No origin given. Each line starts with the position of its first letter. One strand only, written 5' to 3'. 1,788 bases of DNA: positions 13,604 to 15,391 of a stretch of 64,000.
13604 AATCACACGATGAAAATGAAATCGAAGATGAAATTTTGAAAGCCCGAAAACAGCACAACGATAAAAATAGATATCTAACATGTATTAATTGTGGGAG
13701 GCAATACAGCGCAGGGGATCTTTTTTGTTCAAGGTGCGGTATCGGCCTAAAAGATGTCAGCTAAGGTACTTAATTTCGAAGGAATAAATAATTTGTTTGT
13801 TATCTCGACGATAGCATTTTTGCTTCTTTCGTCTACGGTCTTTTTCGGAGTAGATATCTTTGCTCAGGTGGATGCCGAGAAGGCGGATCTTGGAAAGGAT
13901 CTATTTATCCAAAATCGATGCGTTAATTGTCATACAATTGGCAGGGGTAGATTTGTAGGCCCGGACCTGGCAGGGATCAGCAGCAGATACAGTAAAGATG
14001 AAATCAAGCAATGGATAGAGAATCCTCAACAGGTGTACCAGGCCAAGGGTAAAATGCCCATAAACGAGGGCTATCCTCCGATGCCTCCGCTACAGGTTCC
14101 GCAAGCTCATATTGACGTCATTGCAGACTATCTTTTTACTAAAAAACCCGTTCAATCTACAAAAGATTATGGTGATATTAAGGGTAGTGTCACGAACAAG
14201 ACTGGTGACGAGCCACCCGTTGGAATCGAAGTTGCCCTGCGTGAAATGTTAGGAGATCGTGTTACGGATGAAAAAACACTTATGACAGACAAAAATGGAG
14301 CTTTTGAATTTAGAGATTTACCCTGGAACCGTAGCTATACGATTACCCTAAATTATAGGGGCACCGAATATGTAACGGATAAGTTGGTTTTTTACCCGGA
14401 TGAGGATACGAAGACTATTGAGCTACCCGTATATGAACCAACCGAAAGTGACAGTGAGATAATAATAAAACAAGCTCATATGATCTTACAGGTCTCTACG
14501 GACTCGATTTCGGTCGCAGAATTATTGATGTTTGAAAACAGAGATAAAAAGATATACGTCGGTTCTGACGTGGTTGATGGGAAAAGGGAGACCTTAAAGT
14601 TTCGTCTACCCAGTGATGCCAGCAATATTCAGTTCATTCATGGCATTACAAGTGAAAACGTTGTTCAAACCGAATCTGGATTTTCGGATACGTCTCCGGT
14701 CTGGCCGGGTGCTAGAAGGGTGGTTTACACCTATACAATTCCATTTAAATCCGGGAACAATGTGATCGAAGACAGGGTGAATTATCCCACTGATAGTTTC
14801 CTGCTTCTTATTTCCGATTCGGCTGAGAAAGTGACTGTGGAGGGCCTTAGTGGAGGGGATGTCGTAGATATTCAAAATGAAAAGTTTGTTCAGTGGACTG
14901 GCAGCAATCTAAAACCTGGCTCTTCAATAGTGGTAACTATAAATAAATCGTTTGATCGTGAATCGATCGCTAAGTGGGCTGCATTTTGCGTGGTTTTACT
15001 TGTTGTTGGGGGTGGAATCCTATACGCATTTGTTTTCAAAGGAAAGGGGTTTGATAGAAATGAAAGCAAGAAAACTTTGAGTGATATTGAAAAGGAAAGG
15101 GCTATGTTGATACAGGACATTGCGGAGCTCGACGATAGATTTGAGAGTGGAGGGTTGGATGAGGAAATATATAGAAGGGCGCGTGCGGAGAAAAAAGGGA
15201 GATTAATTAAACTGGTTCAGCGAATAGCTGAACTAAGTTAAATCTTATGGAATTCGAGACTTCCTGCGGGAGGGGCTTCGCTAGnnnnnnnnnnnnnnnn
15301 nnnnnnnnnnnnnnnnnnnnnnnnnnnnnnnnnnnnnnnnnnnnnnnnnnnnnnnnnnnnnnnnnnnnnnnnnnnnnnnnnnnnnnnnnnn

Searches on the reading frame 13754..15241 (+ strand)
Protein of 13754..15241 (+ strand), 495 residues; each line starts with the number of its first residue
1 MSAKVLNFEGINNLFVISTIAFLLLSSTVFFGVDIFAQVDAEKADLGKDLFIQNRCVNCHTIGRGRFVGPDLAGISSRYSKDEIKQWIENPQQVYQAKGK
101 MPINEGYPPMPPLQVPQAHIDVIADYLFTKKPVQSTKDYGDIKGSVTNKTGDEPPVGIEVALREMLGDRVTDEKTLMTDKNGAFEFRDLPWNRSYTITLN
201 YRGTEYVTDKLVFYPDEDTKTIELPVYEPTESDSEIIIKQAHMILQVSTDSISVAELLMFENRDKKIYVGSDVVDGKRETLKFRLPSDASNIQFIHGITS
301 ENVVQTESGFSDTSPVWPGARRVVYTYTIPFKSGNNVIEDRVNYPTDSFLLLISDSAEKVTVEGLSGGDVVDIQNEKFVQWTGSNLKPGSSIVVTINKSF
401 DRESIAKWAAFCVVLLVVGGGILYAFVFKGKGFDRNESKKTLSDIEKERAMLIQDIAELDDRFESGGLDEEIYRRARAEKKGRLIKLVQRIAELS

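Call 3: search_protein_families(library=pfam, proteins=[window:13754-15241:+], max_evalue=0.01)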
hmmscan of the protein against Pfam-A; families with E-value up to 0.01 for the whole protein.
window:13754-15241:+ (495 aa): 4 families
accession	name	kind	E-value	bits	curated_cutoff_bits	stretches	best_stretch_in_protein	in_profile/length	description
PF00034.26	Cytochrom_C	-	6.8e-09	37.4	21.3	1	45-127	2-86/90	Cytochrome c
PF13620.12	CarboxypepD_reg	-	2.3e-06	28.3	32.3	1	142-221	2-76/82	Carboxypeptidase regulatory-like domain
PF13715.12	CarbopepD_reg_2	-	0.00069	20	32.2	1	142-218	1-69/88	CarboxypepD_reg-like domain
PF13442.11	Cytochrome_CBB3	-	0.0012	19.5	27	1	44-126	3-67/68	Cytochrome C oxidase, cbb3-type, subunit III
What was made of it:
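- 13754..15241 (+): 495-aa membrane protein (called 'CytCPD' in this report). It comprises an N-terminal TM helix, a monohaem cytochrome c domain (CVNCH), tandem beta-sandwich periplasmic domains, a second TM helix, and cytoplasmic helices resembling the CcmI N-domain. Its start overlaps the ZnR stop by 11 nt. Pfam Cytochrom_C E=6.8e-9; CarboxypepD_reg below cut-off (call 3).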

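Call 24: search_protein_families(library=ncbifam, proteins=[window:13754-15241:+], max_evalue=1)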
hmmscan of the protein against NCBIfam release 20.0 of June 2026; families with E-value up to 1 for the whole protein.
window:13754-15241:+ (495 aa): 12 families
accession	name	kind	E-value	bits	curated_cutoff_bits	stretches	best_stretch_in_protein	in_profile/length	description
NF045773.1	cytochro_C550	exception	9.7e-09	35.2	125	1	41-127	45-116/118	cytochrome c550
NF045774.1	cytochro_C551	exception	7.8e-08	32.3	118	1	49-102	43-90/110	cytochrome c551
TIGR02603.1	CxxCH_TIGR02603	domain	2.7e-05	24.2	68.15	1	46-93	5-52/134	putative heme-binding domain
TIGR04485.1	thiosulf_SoxX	equivalog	0.00021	21.9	61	1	55-127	4-75/78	sulfur oxidation c-type cytochrome SoxX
NF011055.0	PRK14487.1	subfamily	0.00093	18.8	218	1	68-102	108-141/212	cbb3-type cytochrome c oxidase subunit II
NF043008.1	Cyt550_Brdyrhiz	equivalog_domain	0.002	18.3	240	1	35-80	18-63/131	cytochrome c-550 CycA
TIGR04134.1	lipo_with_rSAM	hypoth_equivalog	0.0025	17.8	39.8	1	141-188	41-91/150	radical SAM-associated putative lipoprotein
NF011054.0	PRK14486.1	equivalog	0.0079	15.7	447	0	67-102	102-136/294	putative bifunctional cbb3-type cytochrome c oxidase subunit II/cytochrome c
NF040606.1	CytoC_perox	subfamily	0.011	14.9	150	1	34-62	288-315/524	di-heme-cytochrome C peroxidase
TIGR00781.1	ccoO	equivalog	0.026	14.2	200.65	1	68-102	102-135/232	cytochrome-c oxidase, cbb3-type subunit II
NF050122.1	bc1_QcrC_actin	exception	0.25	10.6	200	1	40-77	37-74/253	cytochrome bc1 complex diheme cytochrome c subunit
TIGR03142.1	cytochro_ccmI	equivalog_domain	0.59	10.4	29.3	0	408-487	3-76/118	c-type cytochrome biogenesis protein CcmI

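Call 26: find_homologous_proteins(query=window:13754-15241:+, max_evalue=0.001)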
Query window:13754-15241:+ (495 aa): 202 proteins with E <= 0.001 among 8000 candidates; the best 120 are listed.
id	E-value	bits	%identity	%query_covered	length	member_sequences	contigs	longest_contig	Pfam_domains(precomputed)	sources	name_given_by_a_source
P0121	0.0e+0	1064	96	100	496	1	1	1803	PF13620.13,PF00034.27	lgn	-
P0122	0.0e+0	1013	91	100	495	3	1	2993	PF00034.27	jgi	jgi:cytochrome c551/c552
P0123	1.7e-297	1005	90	100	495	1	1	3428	PF00034.27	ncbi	-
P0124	5.8e-296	1000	90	100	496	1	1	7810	PF00034.27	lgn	-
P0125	5.3e-292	987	88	100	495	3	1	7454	PF00034.27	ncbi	-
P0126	3.5e-291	984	89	99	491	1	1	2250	PF13620.13,PF00034.27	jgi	jgi:cytochrome c551/c552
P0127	1.5e-290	982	91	97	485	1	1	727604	PF00034.27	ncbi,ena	-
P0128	1.2e-285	966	86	100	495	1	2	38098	PF13620.13,PF00034.27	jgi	jgi:cytochrome c551/c552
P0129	3.6e-282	954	86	100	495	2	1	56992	PF13620.13,PF00034.27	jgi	jgi:cytochrome c551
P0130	5.7e-280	947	84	100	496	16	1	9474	PF00034.27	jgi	jgi:cytochrome c551/c552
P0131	2.6e-275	932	82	100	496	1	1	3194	PF13620.13,PF00034.27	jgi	jgi:cytochrome c551/c552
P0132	4.0e-264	895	79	100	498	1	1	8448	PF00034.27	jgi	jgi:cytochrome c551/c552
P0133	3.7e-262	888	79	100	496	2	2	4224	PF00034.27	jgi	jgi:mono/diheme cytochrome c family protein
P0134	5.7e-255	865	77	100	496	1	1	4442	PF00034.27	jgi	jgi:cytochrome c551/c552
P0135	4.9e-251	852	75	100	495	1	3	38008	PF13620.13,PF00034.27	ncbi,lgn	-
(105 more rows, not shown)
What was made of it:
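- Public annotations call it 'cytochrome c' (call 26).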

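Call 51: search_protein_families(library=ncbifam, alignment_id=A4, max_evalue=1)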
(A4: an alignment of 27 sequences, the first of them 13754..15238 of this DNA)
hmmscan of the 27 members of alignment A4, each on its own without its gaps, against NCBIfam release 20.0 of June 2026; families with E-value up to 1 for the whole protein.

A. member 1, window:13754-15238:+ (495 aa): 12 families
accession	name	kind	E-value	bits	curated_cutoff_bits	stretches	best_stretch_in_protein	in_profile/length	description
NF045773.1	cytochro_C550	exception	9.7e-09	35.2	125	1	41-127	45-116/118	cytochrome c550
NF045774.1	cytochro_C551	exception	7.8e-08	32.3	118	1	49-102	43-90/110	cytochrome c551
TIGR02603.1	CxxCH_TIGR02603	domain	2.7e-05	24.2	68.15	1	46-93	5-52/134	putative heme-binding domain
TIGR04485.1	thiosulf_SoxX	equivalog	0.00021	21.9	61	1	55-127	4-75/78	sulfur oxidation c-type cytochrome SoxX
NF011055.0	PRK14487.1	subfamily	0.00093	18.8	218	1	68-102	108-141/212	cbb3-type cytochrome c oxidase subunit II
NF043008.1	Cyt550_Brdyrhiz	equivalog_domain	0.002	18.3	240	1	35-80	18-63/131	cytochrome c-550 CycA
TIGR04134.1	lipo_with_rSAM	hypoth_equivalog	0.0025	17.8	39.8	1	141-188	41-91/150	radical SAM-associated putative lipoprotein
NF011054.0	PRK14486.1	equivalog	0.0079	15.7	447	0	67-102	102-136/294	putative bifunctional cbb3-type cytochrome c oxidase subunit II/cytochrome c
NF040606.1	CytoC_perox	subfamily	0.011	14.9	150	1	34-62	288-315/524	di-heme-cytochrome C peroxidase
TIGR00781.1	ccoO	equivalog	0.026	14.2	200.65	1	68-102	102-135/232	cytochrome-c oxidase, cbb3-type subunit II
NF050122.1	bc1_QcrC_actin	exception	0.25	10.6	200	1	40-77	37-74/253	cytochrome bc1 complex diheme cytochrome c subunit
TIGR03142.1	cytochro_ccmI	equivalog_domain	0.59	10.4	29.3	0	408-487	3-76/118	c-type cytochrome biogenesis protein CcmI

B. families by the number of members that match (of 27 scanned): 33 families (the first 25 are shown)
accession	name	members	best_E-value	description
NF045773.1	cytochro_C550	17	9.7e-09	cytochrome c550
NF045774.1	cytochro_C551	17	5.1e-08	cytochrome c551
TIGR02603.1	CxxCH_TIGR02603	17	8.2e-06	putative heme-binding domain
TIGR04485.1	thiosulf_SoxX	17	0.00016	sulfur oxidation c-type cytochrome SoxX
NF011055.0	PRK14487.1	11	6.2e-06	cbb3-type cytochrome c oxidase subunit II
NF043008.1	Cyt550_Brdyrhiz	9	0.002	cytochrome c-550 CycA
NF050122.1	bc1_QcrC_actin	8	0.0057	cytochrome bc1 complex diheme cytochrome c subunit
TIGR03142.1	cytochro_ccmI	7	3.7e-06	c-type cytochrome biogenesis protein CcmI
NF011054.0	PRK14486.1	7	0.0066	putative bifunctional cbb3-type cytochrome c oxidase subunit II/cytochrome c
TIGR00781.1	ccoO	6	0.00015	cytochrome-c oxidase, cbb3-type subunit II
NF045930.1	Cytc6PetJCyano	6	0.0049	cytochrome c6 PetJ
NF040971.1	cytc_ExtS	5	0.0041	selenite/tellurite reduction operon c-type cytochrome lipoprotein ExtS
TIGR01167.1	LPXTG_anchor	4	0.032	LPXTG cell wall anchor domain-containing protein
TIGR02962.1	hdxy_isourate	3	0.09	hydroxyisourate hydrolase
NF052345.1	S_layer_anammox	2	0.00088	Kustd1514 family S-layer glycoprotein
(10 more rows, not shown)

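Call 64: predict_structure(alignment_id=A5)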
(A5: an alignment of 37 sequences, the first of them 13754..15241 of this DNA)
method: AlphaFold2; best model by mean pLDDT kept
length: 495 residues; sequences in the alignment: 37
mean_pLDDT: 82.4   pTM: 0.58
mean pLDDT of the five models: 82.4, 79.8, 78.5, 76.6, 75.2
residues with pLDDT >= 90: 203; 70-90: 208; 50-70: 53; < 50: 31
segments of 3 or more residues with pLDDT < 50: 1-10, 30-39, 429-439
pLDDT, mean of each block of 10 residues (from residue 1): 43 69 65 37 75 79 60 77 88 78 70 82 86 69 93 87 90 94 93 90 89 82 93 95 93 96 94 78 92 93 89 93 96 88 95 87 93 90 95 88 75 84 65 38 80 90 85 90 88 77
secondary structure, 60 per line:
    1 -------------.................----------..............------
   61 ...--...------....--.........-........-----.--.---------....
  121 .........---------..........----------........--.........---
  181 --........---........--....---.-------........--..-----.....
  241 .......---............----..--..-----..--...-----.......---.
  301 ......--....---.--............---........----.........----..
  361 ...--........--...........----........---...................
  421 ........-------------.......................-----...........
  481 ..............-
elements in order: H14-30 H41-54 E61-63 E66-68 H75-78 H81-89 H91-98 H117-129 E139-148 E159-166 E169-177 E183-190 E194-201 E204-207 E219-226 E236-247 E251-262 E282-284 E290-296 E303-306 E309-312 E319-330 E334-341 E346-354 E359-363 E366-373 E376-386 E391-398 H402-428 H442-464 H470-494
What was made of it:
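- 13754..15241 (+): AF2 model with pLDDT 82.4 (call 64).
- On CcmI / CycH (for the genes at 13237-13764 and 13754-15241): The AF2 model shows beta-sandwich domains instead (call 64).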

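Call 68: fold_search(model_id=the predicted structure, library=pdb)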
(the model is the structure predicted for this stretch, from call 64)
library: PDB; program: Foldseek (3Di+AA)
matches with E <= 10: 1395; with E <= 0.001: 142
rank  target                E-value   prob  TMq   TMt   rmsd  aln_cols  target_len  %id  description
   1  8b6l_O                8.4e-11  1.00  0.25  0.21  21.1       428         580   12  Subtomogram average of the human Sec61-TRAP-OSTA-translocon (released 2022-12-07)
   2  6s7o_E                3.8e-10  1.00  0.25  0.23  21.4       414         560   11  Cryo-EM structure of human oligosaccharyltransferase complex OST-A (released 2019-12-18)
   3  8pn9_E                3.9e-09  1.00  0.25  0.22  22.4       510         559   10  Structure of human oligosaccharyltransferase OST-A complex bound to NGI-1 (released 2024-05-08)
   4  6s7t_E                4.7e-09  1.00  0.25  0.29  20.7       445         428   10  Cryo-EM structure of human oligosaccharyltransferase complex OST-B (released 2019-12-18)
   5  6c26_1                1.4e-08  1.00  0.26  0.29  20.8       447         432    8  The Cryo-EM structure of a eukaryotic oligosaccharyl transferase complex (released 2018-01-31)
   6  6ezn_A                1.4e-07  1.00  0.25  0.27  21.1       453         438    9  Cryo-EM structure of the yeast oligosaccharyltransferase (OST) complex (released 2018-01-17)
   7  7oci_A                1.3e-06  1.00  0.25  0.28  21.4       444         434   10  Cryo-EM structure of yeast Ost6p containing oligosaccharyltransferase complex (released 2022-02-16)
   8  8cgp_B                4.0e-06  1.00  0.21  0.13   6.7       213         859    7  Insulin regulated aminopeptidase (IRAP) in complex with an allosteric aryl sulfonamide inhibitor (released 2024-01-31)
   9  4p8q_A                5.3e-06  1.00  0.23  0.14   6.0       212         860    7  Crystal Structure of Human Insulin Regulated Aminopeptidase with Alanine in Active Site (released 2014-12-03)
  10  7vcn_B                1.2e-05  0.97  0.15  0.16  19.2       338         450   10  Crystal Structure of PitA fragment from pilus islet-2 of Streptococcus oralis with Tb-Xo4 (released 2022-07-13)
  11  5ab0_C                1.7e-05  1.00  0.22  0.13   6.5       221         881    7  Crystal structure of aminopeptidase ERAP2 with ligand (released 2015-09-30)
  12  6ydx_B                1.8e-05  1.00  0.22  0.14   6.3       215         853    6  Insulin-regulated aminopeptidase complexed with a macrocyclic peptidic inhibitor (released 2020-07-22)
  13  6ea4_B                1.8e-05  1.00  0.22  0.13   6.6       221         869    7  ERAP2 bound to Aryl Sulfonamide Uncompetitive Inhibitor (released 2019-12-18)
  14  5ab0_A                1.8e-05  1.00  0.22  0.13   7.2       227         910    7  Crystal structure of aminopeptidase ERAP2 with ligand (released 2015-09-30)
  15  8t7p                  1.9e-05  1.00  0.22  0.13   7.3       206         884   12  X-ray crystal structure of PfA-M1(M462S) (released 2024-06-26)
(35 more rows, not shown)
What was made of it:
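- Closest known: Ost1 / ribophorin I of eukaryotic oligosaccharyltransferase. Same: These are the top Foldseek PDB hits, with E=8e-11 to 1e-7 (call 68).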

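Call 80: search_protein_representatives(alignment_id=A5)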
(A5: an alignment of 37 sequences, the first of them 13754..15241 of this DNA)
Query: 37 sequences, 492 profile positions. Proteins with E-value up to 0.001 (for the whole library): 8659; up to 1e-10: 3812; up to 1e-30: 890. The best 150 are listed.
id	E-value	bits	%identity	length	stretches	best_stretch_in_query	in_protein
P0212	6.0e-221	750.5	-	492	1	2-490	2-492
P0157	3.9e-208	708.2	-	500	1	12-491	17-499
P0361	8.2e-185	631.3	-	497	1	13-490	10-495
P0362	5.7e-170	582.4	-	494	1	7-489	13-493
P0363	6.2e-164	562.5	-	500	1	36-490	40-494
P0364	1.1e-160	551.7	-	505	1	14-490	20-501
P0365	1.2e-159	548.3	-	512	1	14-491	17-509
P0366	2.2e-159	547.4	-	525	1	40-491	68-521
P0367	9.0e-135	466.3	-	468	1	17-484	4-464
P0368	3.7e-133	461.0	-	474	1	27-485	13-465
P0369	6.2e-129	447.0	-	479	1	43-489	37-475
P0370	7.9e-123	426.9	-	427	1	13-429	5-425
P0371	6.3e-121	420.6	-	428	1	14-423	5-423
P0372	4.9e-119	414.4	-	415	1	34-421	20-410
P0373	1.1e-109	383.5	-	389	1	98-487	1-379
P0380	4.7e-85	302.3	-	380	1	121-488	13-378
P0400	6.8e-70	252.3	-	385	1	133-490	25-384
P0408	1.5e-68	247.8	-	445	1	135-490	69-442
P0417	1.7e-66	241.1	-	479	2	136-489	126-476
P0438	3.6e-62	226.8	-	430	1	135-489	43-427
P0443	7.5e-62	225.8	-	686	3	135-395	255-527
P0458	1.0e-60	222.0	-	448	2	128-400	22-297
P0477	2.3e-59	217.6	-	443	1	123-489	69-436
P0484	8.7e-59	215.7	-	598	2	116-491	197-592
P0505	1.6e-57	211.5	-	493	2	133-489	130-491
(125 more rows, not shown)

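Call 81: search_protein_families(library=pfam, proteins=[P0443, P0484, P0417, P0505, P0408, P0477, P0458, P0380, P0400, P0438], max_evalue=0.01)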
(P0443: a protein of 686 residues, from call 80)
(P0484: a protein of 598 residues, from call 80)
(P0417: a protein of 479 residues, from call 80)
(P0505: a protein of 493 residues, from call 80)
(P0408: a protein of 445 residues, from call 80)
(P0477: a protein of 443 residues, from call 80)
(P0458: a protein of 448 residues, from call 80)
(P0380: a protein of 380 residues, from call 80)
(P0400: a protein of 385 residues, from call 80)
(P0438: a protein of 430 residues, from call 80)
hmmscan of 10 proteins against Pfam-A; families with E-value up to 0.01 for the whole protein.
P0443 (686 aa): 6 families
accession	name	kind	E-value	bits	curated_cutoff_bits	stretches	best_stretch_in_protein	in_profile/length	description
PF12773.13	DZR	-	4.2e-10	40.1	27.3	1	133-176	1-45/45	Double zinc ribbon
PF13240.11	Zn_Ribbon_1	-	5.6e-09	35.9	25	2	133-154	2-23/23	zinc-ribbon domain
PF13248.11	Zn_ribbon_3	-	2.4e-07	30.4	27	2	130-152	2-24/26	zinc-ribbon domain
PF08271.17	Zn_Ribbon_TF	-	0.0019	18.1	29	0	132-152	2-27/43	TFIIB zinc-binding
PF09851.14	SHOCT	-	0.0023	18.1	27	1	635-659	2-26/28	Short C-terminal domain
PF17032.10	Zn_ribbon_15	-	0.0028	18.8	28.9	0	129-151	51-73/73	zinc-ribbon family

P0484 (598 aa): 3 families
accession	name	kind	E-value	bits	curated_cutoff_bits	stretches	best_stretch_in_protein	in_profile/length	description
PF13442.11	Cytochrome_CBB3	-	2.1e-22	79.6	27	2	43-122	3-65/68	Cytochrome C oxidase, cbb3-type, subunit III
PF00034.26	Cytochrom_C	-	1.4e-15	58.8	21.3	2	45-128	3-89/90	Cytochrome c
PF13620.12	CarboxypepD_reg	-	0.00061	20.5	32.3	1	225-312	2-80/82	Carboxypeptidase regulatory-like domain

P0417 (479 aa): 2 families
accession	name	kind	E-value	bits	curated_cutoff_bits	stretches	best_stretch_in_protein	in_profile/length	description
PF13620.12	CarboxypepD_reg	-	4.2e-06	27.5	32.3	1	130-204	3-74/82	Carboxypeptidase regulatory-like domain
PF17210.9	SdrD_B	-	0.0044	17.6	29.7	1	141-209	22-86/112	SdrD B-like domain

P0505 (493 aa): 3 families
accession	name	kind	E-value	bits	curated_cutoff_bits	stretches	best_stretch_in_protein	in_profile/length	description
PF13620.12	CarboxypepD_reg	-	1.2e-06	29.2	32.3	1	136-205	2-63/82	Carboxypeptidase regulatory-like domain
PF20598.4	DUF6795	-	0.0011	19.7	27.4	1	146-186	8-48/103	Domain of unknown function (DUF6795)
PF17210.9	SdrD_B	-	0.0044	17.6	29.7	1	146-209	20-76/112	SdrD B-like domain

P0408 (445 aa): 1 family
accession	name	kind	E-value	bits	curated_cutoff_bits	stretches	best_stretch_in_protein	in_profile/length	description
PF16722.10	SAPIS-gp6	-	0.0053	17.6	27.4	1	395-438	19-62/72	Pathogenicity island protein gp6 in Staphylococcus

P0477 (443 aa): 1 family
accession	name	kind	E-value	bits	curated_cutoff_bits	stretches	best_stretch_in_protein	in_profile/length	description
PF13620.12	CarboxypepD_reg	-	0.0065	17.2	32.3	0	95-162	10-73/82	Carboxypeptidase regulatory-like domain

P0458 (448 aa): 1 family
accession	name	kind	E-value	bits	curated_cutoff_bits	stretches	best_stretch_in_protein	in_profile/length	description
PF13620.12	CarboxypepD_reg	-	1.3e-05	25.9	32.3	1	32-115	1-78/82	Carboxypeptidase regulatory-like domain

P0380 (380 aa): 2 families
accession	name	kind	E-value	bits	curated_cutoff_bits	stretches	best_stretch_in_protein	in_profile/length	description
PF13715.12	CarbopepD_reg_2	-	0.00044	20.7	32.2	1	32-127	1-84/88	CarboxypepD_reg-like domain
PF13620.12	CarboxypepD_reg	-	0.0029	18.3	32.3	1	32-98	2-60/82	Carboxypeptidase regulatory-like domain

P0400 (385 aa): 4 families
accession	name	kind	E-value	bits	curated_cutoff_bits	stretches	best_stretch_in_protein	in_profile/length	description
PF20598.4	DUF6795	-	0.00042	21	27.4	1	40-82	7-49/103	Domain of unknown function (DUF6795)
PF13620.12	CarboxypepD_reg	-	0.0013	19.5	32.3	1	31-90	2-55/82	Carboxypeptidase regulatory-like domain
PF17210.9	SdrD_B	-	0.0054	17.4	29.7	0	43-118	22-101/112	SdrD B-like domain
PF02369.22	Big_1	-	0.0059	17.1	34.9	1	36-95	24-82/93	Bacterial Ig-like domain (group 1)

P0438 (430 aa): 1 family
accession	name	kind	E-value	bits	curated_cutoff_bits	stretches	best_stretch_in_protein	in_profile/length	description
PF13620.12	CarboxypepD_reg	-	0.0029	18.3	32.3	0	47-115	2-49/82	Carboxypeptidase regulatory-like domain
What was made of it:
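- Closest known: CcmI / CycH. Different: No Pfam family covers the core (calls 3, 81).
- A fused zinc-ribbon+core protein exists (P0443, call 81).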
